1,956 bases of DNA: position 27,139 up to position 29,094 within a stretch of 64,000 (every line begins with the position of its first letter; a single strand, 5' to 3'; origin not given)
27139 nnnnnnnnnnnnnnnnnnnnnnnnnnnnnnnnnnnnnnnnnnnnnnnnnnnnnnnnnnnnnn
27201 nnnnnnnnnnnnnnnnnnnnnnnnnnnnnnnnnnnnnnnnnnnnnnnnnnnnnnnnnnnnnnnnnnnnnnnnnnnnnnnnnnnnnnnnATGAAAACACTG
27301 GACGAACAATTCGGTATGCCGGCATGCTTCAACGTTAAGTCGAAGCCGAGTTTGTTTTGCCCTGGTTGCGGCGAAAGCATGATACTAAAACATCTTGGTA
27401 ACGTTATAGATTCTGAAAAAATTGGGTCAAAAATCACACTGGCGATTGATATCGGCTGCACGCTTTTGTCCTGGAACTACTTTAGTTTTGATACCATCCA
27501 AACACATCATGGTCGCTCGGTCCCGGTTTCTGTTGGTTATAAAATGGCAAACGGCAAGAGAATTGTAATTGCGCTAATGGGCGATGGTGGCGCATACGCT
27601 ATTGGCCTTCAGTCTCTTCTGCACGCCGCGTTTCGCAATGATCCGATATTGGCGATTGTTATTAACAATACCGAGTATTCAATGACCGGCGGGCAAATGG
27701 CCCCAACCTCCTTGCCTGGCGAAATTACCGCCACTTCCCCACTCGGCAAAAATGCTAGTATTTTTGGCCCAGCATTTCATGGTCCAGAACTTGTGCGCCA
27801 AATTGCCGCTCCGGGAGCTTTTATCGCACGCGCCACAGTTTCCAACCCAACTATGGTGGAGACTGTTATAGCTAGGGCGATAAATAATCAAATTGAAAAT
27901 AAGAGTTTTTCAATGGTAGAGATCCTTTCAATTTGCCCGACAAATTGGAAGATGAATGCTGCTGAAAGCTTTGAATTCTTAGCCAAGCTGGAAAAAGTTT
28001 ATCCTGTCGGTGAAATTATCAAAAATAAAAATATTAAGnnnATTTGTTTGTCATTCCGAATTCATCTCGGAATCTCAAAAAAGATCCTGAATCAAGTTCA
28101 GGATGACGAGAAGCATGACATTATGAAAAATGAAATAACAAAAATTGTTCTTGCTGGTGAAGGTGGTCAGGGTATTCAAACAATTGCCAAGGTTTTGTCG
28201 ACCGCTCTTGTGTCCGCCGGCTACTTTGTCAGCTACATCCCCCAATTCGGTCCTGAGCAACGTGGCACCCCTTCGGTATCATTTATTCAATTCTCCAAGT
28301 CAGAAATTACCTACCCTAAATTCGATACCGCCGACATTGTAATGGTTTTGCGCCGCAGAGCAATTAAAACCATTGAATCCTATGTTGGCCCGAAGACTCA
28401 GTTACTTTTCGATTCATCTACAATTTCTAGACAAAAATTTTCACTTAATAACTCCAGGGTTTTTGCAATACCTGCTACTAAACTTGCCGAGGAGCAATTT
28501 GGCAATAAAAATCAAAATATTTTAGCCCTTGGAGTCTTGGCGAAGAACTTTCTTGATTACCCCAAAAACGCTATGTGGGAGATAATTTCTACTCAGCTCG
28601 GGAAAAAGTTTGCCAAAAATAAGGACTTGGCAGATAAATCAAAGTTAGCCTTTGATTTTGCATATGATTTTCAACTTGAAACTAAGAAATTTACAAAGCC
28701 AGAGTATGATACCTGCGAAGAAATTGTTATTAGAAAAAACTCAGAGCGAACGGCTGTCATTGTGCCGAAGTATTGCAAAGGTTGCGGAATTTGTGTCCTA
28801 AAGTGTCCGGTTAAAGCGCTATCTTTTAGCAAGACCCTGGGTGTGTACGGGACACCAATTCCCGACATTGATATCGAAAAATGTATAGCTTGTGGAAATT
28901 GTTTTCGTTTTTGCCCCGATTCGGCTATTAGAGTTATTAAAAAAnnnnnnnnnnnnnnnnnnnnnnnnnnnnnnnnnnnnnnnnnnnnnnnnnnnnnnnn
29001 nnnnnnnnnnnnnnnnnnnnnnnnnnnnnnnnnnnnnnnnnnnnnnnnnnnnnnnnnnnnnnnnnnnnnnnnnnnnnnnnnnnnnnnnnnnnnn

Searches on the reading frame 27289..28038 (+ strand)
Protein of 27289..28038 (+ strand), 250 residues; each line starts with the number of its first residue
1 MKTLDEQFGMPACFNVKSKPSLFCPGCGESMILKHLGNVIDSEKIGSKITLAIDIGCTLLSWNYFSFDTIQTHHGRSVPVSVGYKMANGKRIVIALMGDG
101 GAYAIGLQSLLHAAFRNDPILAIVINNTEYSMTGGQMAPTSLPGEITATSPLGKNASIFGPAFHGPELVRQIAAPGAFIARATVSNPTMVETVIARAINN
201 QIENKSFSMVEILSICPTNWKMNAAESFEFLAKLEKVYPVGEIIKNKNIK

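Call 41: search_protein_families(library=pfam, proteins=[window:27289-28038:+], max_evalue=0.001)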
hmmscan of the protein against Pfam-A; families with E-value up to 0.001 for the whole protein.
window:27289-28038:+ (250 aa): 1 family
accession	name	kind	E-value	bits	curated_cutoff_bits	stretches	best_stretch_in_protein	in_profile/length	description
PF02775.26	TPP_enzyme_C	-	2.7e-21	76.4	21.9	1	63-212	20-151/151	Thiamine pyrophosphate enzyme, C-terminal TPP binding domain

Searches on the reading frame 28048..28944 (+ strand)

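Call 41: search_protein_families(library=pfam, proteins=[window:28048-28944:+], max_evalue=0.001)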
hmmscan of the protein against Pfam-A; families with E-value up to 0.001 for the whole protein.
window:28048-28944:+ (299 aa): 12 families
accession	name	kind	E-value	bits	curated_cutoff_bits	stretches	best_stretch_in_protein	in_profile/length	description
PF01558.24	POR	-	7.9e-32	111.2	27.4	1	39-207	1-173/173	Pyruvate ferredoxin/flavodoxin oxidoreductase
PF00037.32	Fer4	-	1e-11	44.6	21.1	2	273-295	2-24/24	4Fe-4S binding domain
PF12838.12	Fer4_7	-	1.4e-10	41.9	27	1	243-291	2-50/52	4Fe-4S dicluster domain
PF14697.11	Fer4_21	-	5e-09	36.6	35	2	222-257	17-56/59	4Fe-4S dicluster domain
PF12837.12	Fer4_6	-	6.2e-09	35.8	25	1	271-294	1-24/24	4Fe-4S binding domain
PF13237.11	Fer4_10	-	9.7e-08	32.3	25.5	1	237-290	3-53/53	4Fe-4S dicluster domain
PF13187.11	Fer4_9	-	1.1e-06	29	27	1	242-294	1-52/52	4Fe-4S dicluster domain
PF12797.12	Fer4_2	-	1.7e-06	28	24.5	0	271-290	2-21/22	4Fe-4S binding domain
PF25160.1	LdpA_Fe-S-bd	-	1.6e-05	25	27.6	0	235-258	20-43/49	LdpA Fe-S cluster-binding domain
PF12800.12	Fer4_4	-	0.00011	22.7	24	0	277-290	2-15/17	4Fe-4S binding domain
PF13484.11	Fer4_16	-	0.00023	22.3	30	0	243-259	2-18/66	4Fe-4S double cluster binding domain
PF17179.9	Fer4_22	-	0.00039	21.7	27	0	210-256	48-94/95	4Fe-4S dicluster domain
